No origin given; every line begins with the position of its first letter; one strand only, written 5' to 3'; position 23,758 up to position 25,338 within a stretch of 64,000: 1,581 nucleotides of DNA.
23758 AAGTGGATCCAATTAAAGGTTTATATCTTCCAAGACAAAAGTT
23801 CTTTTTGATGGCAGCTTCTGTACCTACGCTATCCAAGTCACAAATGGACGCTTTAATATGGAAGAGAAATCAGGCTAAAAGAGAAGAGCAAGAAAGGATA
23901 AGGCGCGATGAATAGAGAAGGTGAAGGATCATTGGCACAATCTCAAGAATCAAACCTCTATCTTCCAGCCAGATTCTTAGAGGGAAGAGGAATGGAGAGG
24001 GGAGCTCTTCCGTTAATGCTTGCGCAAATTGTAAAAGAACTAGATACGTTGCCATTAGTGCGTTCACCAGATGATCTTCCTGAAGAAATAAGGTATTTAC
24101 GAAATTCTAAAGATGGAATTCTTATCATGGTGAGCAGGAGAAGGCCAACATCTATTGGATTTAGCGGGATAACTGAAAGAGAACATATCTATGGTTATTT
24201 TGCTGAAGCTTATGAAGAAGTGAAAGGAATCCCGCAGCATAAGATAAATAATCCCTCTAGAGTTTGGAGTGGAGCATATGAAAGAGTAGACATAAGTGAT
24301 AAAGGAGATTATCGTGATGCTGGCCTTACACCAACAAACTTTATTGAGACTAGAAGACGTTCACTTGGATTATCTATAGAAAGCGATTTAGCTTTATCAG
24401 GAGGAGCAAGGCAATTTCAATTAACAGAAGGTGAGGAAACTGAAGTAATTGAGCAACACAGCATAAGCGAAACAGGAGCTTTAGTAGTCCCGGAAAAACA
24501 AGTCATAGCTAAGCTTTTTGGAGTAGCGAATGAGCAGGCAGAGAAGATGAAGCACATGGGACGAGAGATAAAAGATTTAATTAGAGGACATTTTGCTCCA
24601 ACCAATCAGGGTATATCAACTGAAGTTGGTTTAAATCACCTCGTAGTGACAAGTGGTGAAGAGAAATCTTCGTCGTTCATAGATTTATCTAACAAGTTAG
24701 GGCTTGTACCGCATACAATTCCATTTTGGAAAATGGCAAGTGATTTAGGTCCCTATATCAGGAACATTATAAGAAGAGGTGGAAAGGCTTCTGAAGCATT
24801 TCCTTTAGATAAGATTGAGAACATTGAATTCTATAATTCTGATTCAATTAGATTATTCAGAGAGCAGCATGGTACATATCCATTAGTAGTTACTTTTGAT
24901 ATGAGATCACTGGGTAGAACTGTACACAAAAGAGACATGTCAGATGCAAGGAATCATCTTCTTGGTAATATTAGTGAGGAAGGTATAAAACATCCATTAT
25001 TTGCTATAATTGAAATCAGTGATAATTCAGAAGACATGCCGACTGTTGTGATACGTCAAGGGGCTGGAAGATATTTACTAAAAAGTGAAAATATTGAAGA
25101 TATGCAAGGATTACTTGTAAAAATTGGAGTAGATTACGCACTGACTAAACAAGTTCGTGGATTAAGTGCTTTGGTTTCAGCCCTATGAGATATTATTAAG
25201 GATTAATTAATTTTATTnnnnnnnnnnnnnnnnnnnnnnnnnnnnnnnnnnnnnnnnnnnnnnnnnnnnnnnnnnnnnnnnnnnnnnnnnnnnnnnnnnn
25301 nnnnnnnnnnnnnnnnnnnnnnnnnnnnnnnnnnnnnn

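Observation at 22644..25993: Orphan three-gene operon: divergent P-loop-like protein, coupled unknown protein and a cysteine hydrolase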

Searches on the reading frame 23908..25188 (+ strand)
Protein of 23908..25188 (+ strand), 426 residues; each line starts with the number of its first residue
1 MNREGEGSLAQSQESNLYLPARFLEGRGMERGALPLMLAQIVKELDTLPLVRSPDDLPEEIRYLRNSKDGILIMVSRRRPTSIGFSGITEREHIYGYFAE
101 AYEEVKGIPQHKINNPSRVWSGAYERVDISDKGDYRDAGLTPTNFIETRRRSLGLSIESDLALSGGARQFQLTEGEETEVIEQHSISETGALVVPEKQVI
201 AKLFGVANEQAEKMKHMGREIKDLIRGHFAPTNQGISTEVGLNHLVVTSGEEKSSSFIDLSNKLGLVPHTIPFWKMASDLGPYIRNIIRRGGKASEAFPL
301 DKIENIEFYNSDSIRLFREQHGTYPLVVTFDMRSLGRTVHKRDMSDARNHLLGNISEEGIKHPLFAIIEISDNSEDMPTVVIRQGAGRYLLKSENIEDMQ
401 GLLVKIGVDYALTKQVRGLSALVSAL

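Call 4: search_protein_families(library=pfam, proteins=[window:23908-25188:+], max_evalue=1)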
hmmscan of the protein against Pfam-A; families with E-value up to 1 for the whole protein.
window:23908-25188:+ (426 aa): 1 family
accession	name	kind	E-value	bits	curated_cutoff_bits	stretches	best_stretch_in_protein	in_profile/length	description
PF03709.21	OKR_DC_1_N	-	0.18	12.5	29.3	1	325-399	41-100/111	Orn/Lys/Arg decarboxylase, N-terminal domain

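Call 5: search_protein_families(library=padloc, proteins=[window:23908-25188:+], max_evalue=1)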
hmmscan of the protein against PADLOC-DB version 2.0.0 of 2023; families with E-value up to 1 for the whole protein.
window:23908-25188:+ (426 aa): 0 families

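Call 6: search_protein_families(library=ncbifam, proteins=[window:23908-25188:+], max_evalue=1)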
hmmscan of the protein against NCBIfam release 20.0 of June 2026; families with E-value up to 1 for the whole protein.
window:23908-25188:+ (426 aa): 1 family
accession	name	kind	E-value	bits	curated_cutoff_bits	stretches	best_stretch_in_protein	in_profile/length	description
NF011448.0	PRK14869.2-4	equivalog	0.059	11.6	562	1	210-269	183-245/563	putative manganese-dependent inorganic diphosphatase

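Call 7: search_protein_families(library=phrogs, proteins=[window:23908-25188:+], max_evalue=1)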
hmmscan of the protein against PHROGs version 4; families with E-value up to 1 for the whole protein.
window:23908-25188:+ (426 aa): 0 families

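Call 9: find_homologous_proteins(query=window:23908-25188:+)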
Query window:23908-25188:+ (426 aa): 23 proteins with E <= 0.001 among 8000 candidates.
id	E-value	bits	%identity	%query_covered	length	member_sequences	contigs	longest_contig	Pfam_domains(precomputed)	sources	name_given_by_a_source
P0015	1.0e-278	942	100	100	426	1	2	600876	-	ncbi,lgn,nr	ncbi:MAG: hypothetical protein HYT07_01820 [Candidatus Levybacteria bacterium]|nr:hypothetical prote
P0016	1.0e-166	573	65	100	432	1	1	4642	-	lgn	-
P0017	4.5e-165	568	63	100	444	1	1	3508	-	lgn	-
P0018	4.6e-163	561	63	100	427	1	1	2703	-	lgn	-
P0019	1.3e-159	550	62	99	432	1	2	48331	-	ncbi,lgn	-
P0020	2.7e-159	549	61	100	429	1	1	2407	-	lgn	-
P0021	5.3e-159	548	62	99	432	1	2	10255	-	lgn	-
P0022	1.0e-157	544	63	99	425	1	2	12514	-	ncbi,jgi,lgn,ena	-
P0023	1.2e-156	540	61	100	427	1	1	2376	-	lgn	-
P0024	4.2e-156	538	62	100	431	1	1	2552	-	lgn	-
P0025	5.0e-156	538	62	100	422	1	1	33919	-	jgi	-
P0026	2.1e-155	536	61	100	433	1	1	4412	-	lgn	-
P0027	2.3e-155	536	60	100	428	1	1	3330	-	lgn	-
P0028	1.0e-154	534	60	100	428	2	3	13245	-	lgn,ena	-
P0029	6.3e-153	528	60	100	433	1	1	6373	-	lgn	-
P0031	2.1e-110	388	46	100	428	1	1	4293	-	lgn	-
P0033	2.1e-84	302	42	97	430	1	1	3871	-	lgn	-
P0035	2.1e-71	259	39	99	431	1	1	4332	-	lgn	-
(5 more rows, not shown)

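Call 21: search_solved_structures(query=A2, max_evalue=10)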
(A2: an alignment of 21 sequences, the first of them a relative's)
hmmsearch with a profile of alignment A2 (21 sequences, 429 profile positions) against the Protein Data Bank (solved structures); distinct sequences matched with E-value up to 10: 0.

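Call 28: predict_structure(alignment_id=A2)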
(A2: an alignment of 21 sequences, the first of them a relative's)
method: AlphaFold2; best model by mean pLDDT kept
length: 426 residues; sequences in the alignment: 21
mean_pLDDT: 70.0   pTM: 0.72
mean pLDDT of the five models: 70.0, 69.7, 50.3, 48.8, 45.4
residues with pLDDT >= 90: 56; 70-90: 195; 50-70: 87; < 50: 88
segments of 3 or more residues with pLDDT < 50: 1-15, 23-27, 84-93, 157-205, 228-234
pLDDT, mean of each block of 10 residues (from residue 1): 31 53 52 88 80 67 91 84 46 66 86 86 87 68 70 50 30 27 28 38 49 58 54 58 88 71 90 86 87 78 71 87 91 86 87 80 86 63 84 85 90 82 65
secondary structure, 60 per line:
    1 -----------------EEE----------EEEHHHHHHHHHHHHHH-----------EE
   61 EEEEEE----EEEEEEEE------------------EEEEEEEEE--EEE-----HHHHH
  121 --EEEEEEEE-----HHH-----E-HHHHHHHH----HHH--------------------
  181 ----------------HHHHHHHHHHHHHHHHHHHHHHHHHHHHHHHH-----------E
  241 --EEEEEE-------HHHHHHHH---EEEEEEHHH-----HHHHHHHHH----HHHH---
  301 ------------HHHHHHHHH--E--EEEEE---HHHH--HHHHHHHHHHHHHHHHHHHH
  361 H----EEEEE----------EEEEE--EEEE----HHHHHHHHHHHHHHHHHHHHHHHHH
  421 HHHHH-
elements in order: E18-20 E31-33 H34-47 E59-66 E71-78 E97-105 E108-110 H116-120 E123-130 H146-153 H197-228 E243-248 H256-263 E267-272 H281-289 H294-297 H313-321 E327-331 H335-338 H341-361 E366-370 E381-385 E388-391 H396-425
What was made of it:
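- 23908..25188 (+): Gene B (HYT07_01820, 426 aa): an orphan two-domain protein. It has an N-terminal beta-rich domain, an acidic disordered linker, a long helix, a C-terminal alpha/beta domain and a long conserved C-terminal helix. Model with pLDDT 70 and pTM 0.72 (call 28).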

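Call 32: fold_search(model_id=the predicted structure, library=pdb)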
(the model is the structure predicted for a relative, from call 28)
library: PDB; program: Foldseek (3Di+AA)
matches with E <= 10: 985; with E <= 0.001: 0
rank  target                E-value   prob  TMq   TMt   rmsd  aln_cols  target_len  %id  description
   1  3d8t_A                3.4e-02  0.38  0.16  0.25  17.2       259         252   10  Thermus thermophilus Uroporphyrinogen III Synthase (released 2008-08-12)
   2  3cg4                  3.6e-02  0.77  0.19  0.49   7.6       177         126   15  Crystal structure of response regulator receiver domain protein (CheY-like) from Methanospirillum hungatei JF-1 (released 2008-03-11)
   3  3lda                  4.1e-02  0.47  0.16  0.22   8.6       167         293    8  Yeast Rad51 H352Y Filament Interface Mutant (released 2010-04-21)
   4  5uxw_A                4.9e-02  0.77  0.20  0.32  11.3       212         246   13  Crystal Structure of Anti-anti-sigma factor PhyR from Bartonella quintana (released 2018-02-28)
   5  5uxw_B                6.2e-02  0.72  0.20  0.33  11.3       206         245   12  Crystal Structure of Anti-anti-sigma factor PhyR from Bartonella quintana (released 2018-02-28)
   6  5e3j_A                6.2e-02  0.66  0.16  0.46   8.7       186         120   16  The response regulator RstA is a potential drug target for Acinetobacter baumannii (released 2016-05-04)
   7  6oec_G                6.2e-02  0.47  0.17  0.36   8.3       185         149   13  Yeast Spc42 Trimeric Coiled-Coil Amino Acids 181-211 fused to PDB: 3H5I (released 2019-04-24)
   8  5hm6_A                6.6e-02  0.84  0.18  0.51   7.8       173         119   15  N-terminal domain of BfmR from Acinetobacter baumannii (released 2017-01-18)
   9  4zyl_B                7.5e-02  0.60  0.19  0.46   6.7       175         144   14  Crystal structure of response regulator RPA3017 in red light signaling of R. palustris (released 2015-10-14)
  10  3c3j_E                7.5e-02  0.30  0.16  0.18  13.0       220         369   13  Crystal structure of tagatose-6-phosphate ketose/aldose isomerase from Escherichia coli (released 2008-02-19)
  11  4zyl_A                8.0e-02  0.66  0.19  0.46   6.7       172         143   14  Crystal structure of response regulator RPA3017 in red light signaling of R. palustris (released 2015-10-14)
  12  5uxv_A                8.0e-02  0.63  0.18  0.29  10.7       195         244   11  Crystal Structure of Anti-anti-sigma factor PhyR I40V/S51C mutant from Bartonella quintana (released 2018-02-28)
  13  5brj                  8.5e-02  0.47  0.18  0.42   7.4       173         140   12  Structure of the bacteriophytochrome response regulator AtBRR (released 2016-02-24)
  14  6hqu_E                8.5e-02  0.47  0.18  0.31   7.5       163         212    7  Humanised RadA mutant HumRadA22 in complex with a recombined BRC repeat 8-2 (released 2019-10-09)
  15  6br7_A                9.0e-02  0.75  0.18  0.50   7.9       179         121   16  Beryllium fluorinated receiver domain of BfmR from Acinetobacter baumannii (released 2018-02-21)
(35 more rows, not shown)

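Call 34: search_protein_representatives(alignment_id=A2)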
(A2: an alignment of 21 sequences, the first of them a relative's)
Query: 21 sequences, 429 profile positions. Proteins with E-value up to 0.001 (for the whole library): 44; up to 1e-10: 28; up to 1e-30: 20. The best 44 are listed.
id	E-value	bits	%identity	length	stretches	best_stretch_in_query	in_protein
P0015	5.5e-200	681.2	-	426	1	1-429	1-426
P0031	8.3e-177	604.8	-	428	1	1-429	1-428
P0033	9.4e-174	594.7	-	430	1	1-428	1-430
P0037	8.3e-139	479.6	-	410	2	198-426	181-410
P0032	4.9e-121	421.0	-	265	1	166-429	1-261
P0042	3.5e-99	349.0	-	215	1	217-429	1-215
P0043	4.9e-76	272.8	-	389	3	1-159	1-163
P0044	8.0e-68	245.7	-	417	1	4-426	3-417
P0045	5.7e-66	239.6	-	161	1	271-429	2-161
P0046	4.8e-50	187.1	-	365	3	23-161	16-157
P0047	1.8e-41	158.8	-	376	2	31-261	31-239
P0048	7.2e-41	156.9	-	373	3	28-169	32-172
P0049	3.5e-39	151.3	-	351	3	29-172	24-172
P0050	7.9e-39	150.2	-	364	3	25-159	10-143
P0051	5.2e-38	147.5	-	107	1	328-429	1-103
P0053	1.1e-36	143.1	-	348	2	35-273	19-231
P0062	1.3e-14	70.3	-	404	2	223-376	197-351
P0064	6.0e-13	64.9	-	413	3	1-132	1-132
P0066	6.3e-09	51.6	-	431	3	4-132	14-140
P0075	3.9e-06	42.4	-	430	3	358-426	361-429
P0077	1.4e-04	37.3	-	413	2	222-423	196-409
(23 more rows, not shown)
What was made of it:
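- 23908..25188 (+): 23 close homologues (call 9) and 44 clusters in 1.84 billion representatives (call 34).
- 44 B clusters among 1.84 billion (call 34).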

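Call 36: search_protein_families(library=pfam, alignment_id=A3, max_evalue=0.01)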
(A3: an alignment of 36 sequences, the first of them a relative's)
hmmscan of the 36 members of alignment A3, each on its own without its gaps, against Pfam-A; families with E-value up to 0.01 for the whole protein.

A. member 1, P0015 (426 aa): 0 families

B. families by the number of members that match (of 36 scanned): 1 family
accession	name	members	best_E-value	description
PF10073.14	GapR_DNA-bd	1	0.0011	GapR-like, DNA-binding domain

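Call 38: find_related_loci(query=A2, collection=genome_contigs, flank=8000)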
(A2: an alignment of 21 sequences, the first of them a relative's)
Query A2 (426 aa) in genome_contigs; peptide patterns used: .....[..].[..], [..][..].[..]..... (x = any residue, [..] = any of these).
39 stretches matched a pattern; 1 encode a relative of the query (tblastn E <= 1e-3); 1 distinct loci.
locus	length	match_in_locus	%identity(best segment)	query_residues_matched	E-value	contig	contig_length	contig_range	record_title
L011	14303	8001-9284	62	4-426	1e-169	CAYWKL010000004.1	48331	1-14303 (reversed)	MAG TPA_asm: uncultured Gammaproteobacteria bacterium isolate binchicken_co38_1283 genome assembly, contig: NODE_1596_le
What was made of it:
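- Only one locus among 185,579 species-representative genomes (call 38).
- Tried and rejected: The GTDB scan returned only one locus (call 38).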

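Call 39: find_related_loci(query=A2, collection=metagenome_contigs, flank=8000)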
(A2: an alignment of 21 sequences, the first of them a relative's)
Query A2 (426 aa) in metagenome_contigs; peptide patterns used: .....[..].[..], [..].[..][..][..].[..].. (x = any residue, [..] = any of these).
215 stretches matched a pattern; 6 encode a relative of the query (tblastn E <= 1e-3); 6 distinct loci.
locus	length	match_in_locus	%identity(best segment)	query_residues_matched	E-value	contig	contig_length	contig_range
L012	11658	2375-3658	62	4-426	1e-168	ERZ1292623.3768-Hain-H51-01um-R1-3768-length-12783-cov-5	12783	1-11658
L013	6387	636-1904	63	4-426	6e-167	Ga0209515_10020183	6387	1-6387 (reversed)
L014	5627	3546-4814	63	4-426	5e-168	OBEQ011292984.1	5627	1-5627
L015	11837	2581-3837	62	3-426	4e-165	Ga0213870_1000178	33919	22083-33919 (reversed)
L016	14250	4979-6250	60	1-426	5e-163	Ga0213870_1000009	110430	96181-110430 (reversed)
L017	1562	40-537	41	270-425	3e-38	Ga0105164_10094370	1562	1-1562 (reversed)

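Call 42: search_protein_families(library=pfam, proteins=[L012:3682-4530:+, L012:5121-5537:+, L012:5581-6087:+, L012:6136-7206:+, L012:7207-8709:+, L012:8710-9402:+, L012:9516-10847:+], max_evalue=0.01)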
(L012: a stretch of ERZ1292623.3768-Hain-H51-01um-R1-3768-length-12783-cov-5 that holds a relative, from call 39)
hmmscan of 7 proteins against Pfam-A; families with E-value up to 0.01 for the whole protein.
L012:3682-4530:+ (282 aa): 2 families
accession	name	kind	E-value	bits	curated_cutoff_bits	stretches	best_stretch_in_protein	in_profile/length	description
PF00892.27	EamA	-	3.4e-26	92.6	28.2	2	2-136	2-134/135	EamA-like transporter family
PF06027.18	SLC35F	-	8.2e-10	39.1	21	1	6-221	9-235/299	Solute carrier family 35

L012:5121-5537:+ (138 aa): 2 families
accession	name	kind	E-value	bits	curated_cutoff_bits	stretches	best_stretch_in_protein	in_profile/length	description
PF00293.34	NUDIX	-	5.3e-12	46.3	21.1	1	6-131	4-131/134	NUDIX domain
PF14815.12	NUDIX_4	-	0.0018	18.5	35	1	11-131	4-111/113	NUDIX domain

L012:5581-6087:+ (168 aa): 1 family
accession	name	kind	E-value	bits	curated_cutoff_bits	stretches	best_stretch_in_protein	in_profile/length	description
PF00293.34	NUDIX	-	1.4e-06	28.8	21.1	1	21-148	6-119/134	NUDIX domain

L012:6136-7206:+ (356 aa): 13 families
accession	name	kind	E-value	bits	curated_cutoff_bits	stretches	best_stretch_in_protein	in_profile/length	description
PF00154.27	RecA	-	1e-128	428.8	27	1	12-272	2-262/262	recA bacterial DNA recombination protein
PF21096.2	RecA_C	-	1.2e-12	48.2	27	1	275-330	1-56/57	RecA C-terminal domain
PF08423.17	Rad51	-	1.1e-09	38.4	22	1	43-232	7-212/244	Rad51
PF06745.19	ATPase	-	3e-07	30.5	26.6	1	46-121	3-80/231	KaiC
PF01637.24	ATPase_2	-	8.8e-06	26.1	33.2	1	64-200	21-120/225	ATPase domain predominantly from Archaea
PF13481.12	AAA_25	-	0.00035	20.7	27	1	58-115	28-98/195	AAA domain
PF00004.35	AAA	-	0.00079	20.3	21.2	1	68-198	3-110/131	ATPase family associated with various cellular activities (AAA)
PF13479.12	AAA_24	-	0.0023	18.3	27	1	66-153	5-76/195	AAA domain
PF13401.12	AAA_22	-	0.0029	18.4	27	1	64-162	6-97/130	AAA domain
PF13191.12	AAA_16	-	0.0032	18.4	32.6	1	61-195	22-137/167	AAA ATPase domain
PF13173.12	AAA_14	-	0.0056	17.1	27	0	64-110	3-48/129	AAA domain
PF00005.33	ABC_tran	-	0.0084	17.2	25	0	60-112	8-62/137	ABC transporter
PF02283.22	CobU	-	0.0095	15.9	27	0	68-198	3-124/168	Cobinamide kinase / cobinamide phosphate guanyltransferase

L012:7207-8709:+ (500 aa): 1 family
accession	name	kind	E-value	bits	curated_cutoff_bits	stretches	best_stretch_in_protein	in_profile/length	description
PF13231.12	PMT_2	-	2.2e-05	25.1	26.1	1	57-208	2-154/160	Dolichyl-phosphate-mannose-protein mannosyltransferase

L012:8710-9402:+ (230 aa): 3 families
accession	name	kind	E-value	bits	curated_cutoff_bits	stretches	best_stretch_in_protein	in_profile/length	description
PF02631.22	RecX_HTH2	-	6.1e-16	58.8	26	1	120-160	1-41/42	RecX, second three-helix domain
PF21981.2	RecX_HTH3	-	5.9e-08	33.2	26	1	170-223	2-48/48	RecX, third three-helix domain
PF21982.2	RecX_HTH1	-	0.0003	21.2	26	0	143-162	19-38/40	RecX, first three-helix domain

L012:9516-10847:+ (443 aa): 3 families
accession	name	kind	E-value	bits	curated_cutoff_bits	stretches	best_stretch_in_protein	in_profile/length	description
PF01966.28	HD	-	2.9e-14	53.8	22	1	255-345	2-114/116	HD domain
PF12072.13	RNase_Y_N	-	5.4e-14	52.5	32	1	20-122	99-201/201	RNase Y N-terminal region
PF00013.35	KH_1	-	5.4e-08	32.9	21.5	1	137-188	9-64/66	KH domain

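Call 47: fold_search(model_id=the predicted structure, library=viral)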
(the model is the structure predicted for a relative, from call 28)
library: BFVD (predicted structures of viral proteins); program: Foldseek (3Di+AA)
matches with E <= 10: 543; with E <= 0.001: 0
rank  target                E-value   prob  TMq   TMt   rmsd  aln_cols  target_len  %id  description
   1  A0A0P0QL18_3          2.2e-02  0.10  0.11  0.05  29.6       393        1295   12  (no name in the UniProt tables at hand)
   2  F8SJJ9                9.5e-02  0.57  0.15  0.32   7.8       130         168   13  Uncharacterized protein 367 [Pseudomonas phage PhiPA3]
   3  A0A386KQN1            1.1e-01  0.20  0.08  0.19  11.7       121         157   11  Uncharacterized protein [Microbacterium phage ValentiniPuff]
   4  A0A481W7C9            1.5e-01  0.06  0.11  0.14  15.3       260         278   13  methenyltetrahydrofolate cyclohydrolase [Fusobacterium phage Fnu1]
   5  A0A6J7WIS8            1.6e-01  0.23  0.17  0.19   9.8       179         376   17  AAA domain containing protein [uncultured Caudovirales phage]
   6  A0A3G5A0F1            1.8e-01  0.06  0.14  0.14  31.2       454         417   10  Uncharacterized protein [Harvfovirus sp.]
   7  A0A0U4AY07            1.8e-01  0.03  0.07  0.06  19.8       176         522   12  (no name in the UniProt tables at hand)
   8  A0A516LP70            2.0e-01  0.30  0.19  0.17   7.7       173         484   11  (no name in the UniProt tables at hand)
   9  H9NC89                2.5e-01  0.15  0.16  0.25  22.7       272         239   10  (no name in the UniProt tables at hand)
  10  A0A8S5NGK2            2.5e-01  0.11  0.10  0.23   7.0        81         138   17  Uncharacterized protein [Myoviridae sp. ctcwu24]
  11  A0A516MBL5            2.7e-01  0.10  0.12  0.10  22.4       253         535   13  (no name in the UniProt tables at hand)
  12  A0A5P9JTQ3            2.7e-01  0.06  0.08  0.11  28.9       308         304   11  Envelope glycoprotein D [Psittacid alphaherpesvirus 5]
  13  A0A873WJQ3            2.9e-01  0.14  0.14  0.16  13.5       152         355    8  (no name in the UniProt tables at hand)
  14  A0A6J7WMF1            2.9e-01  0.11  0.09  0.12  13.1       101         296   11  Uncharacterized protein [uncultured Caudovirales phage]
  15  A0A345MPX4            2.9e-01  0.09  0.15  0.13  17.4       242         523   12  (no name in the UniProt tables at hand)
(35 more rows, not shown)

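Call 51: find_encoding_contigs(protein=P0031, flank=6000, max_places=2)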
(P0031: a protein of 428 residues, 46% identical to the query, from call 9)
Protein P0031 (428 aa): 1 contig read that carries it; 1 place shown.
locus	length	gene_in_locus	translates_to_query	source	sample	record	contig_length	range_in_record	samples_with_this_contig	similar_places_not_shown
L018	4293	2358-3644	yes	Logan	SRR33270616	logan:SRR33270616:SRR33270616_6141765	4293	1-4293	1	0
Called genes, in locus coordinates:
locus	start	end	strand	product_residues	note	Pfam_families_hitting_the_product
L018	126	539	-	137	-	-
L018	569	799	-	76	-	PF18929:DUF5678 (weak)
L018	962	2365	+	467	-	-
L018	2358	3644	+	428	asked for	-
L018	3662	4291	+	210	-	?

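Call 52: find_encoding_contigs(protein=P0035, flank=6000, max_places=2)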
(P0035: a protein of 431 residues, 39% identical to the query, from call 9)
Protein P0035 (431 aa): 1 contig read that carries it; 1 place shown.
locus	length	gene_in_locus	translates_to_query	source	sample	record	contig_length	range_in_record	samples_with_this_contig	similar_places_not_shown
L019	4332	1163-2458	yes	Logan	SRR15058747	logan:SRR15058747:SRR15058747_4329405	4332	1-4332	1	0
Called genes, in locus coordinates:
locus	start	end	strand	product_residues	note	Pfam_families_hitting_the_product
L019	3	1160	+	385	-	?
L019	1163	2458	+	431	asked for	-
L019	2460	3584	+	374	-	PF00583:Acetyltransf_1, PF13673:Acetyltransf_10 (weak), PF13508:Acetyltransf_7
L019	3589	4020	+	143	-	PF00892:EamA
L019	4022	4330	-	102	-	?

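Call 53: find_encoding_contigs(protein=P0033, flank=6000, max_places=2)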
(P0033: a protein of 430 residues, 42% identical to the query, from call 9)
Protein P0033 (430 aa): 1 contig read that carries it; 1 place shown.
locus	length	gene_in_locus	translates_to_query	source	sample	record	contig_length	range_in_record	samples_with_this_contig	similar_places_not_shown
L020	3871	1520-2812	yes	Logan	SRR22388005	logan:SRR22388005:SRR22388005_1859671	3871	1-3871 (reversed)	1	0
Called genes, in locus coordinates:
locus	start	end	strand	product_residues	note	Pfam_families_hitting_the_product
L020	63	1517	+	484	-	-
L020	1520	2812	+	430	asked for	-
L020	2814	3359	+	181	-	PF00583:Acetyltransf_1, PF13673:Acetyltransf_10 (weak), PF13508:Acetyltransf_7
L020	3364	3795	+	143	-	PF00892:EamA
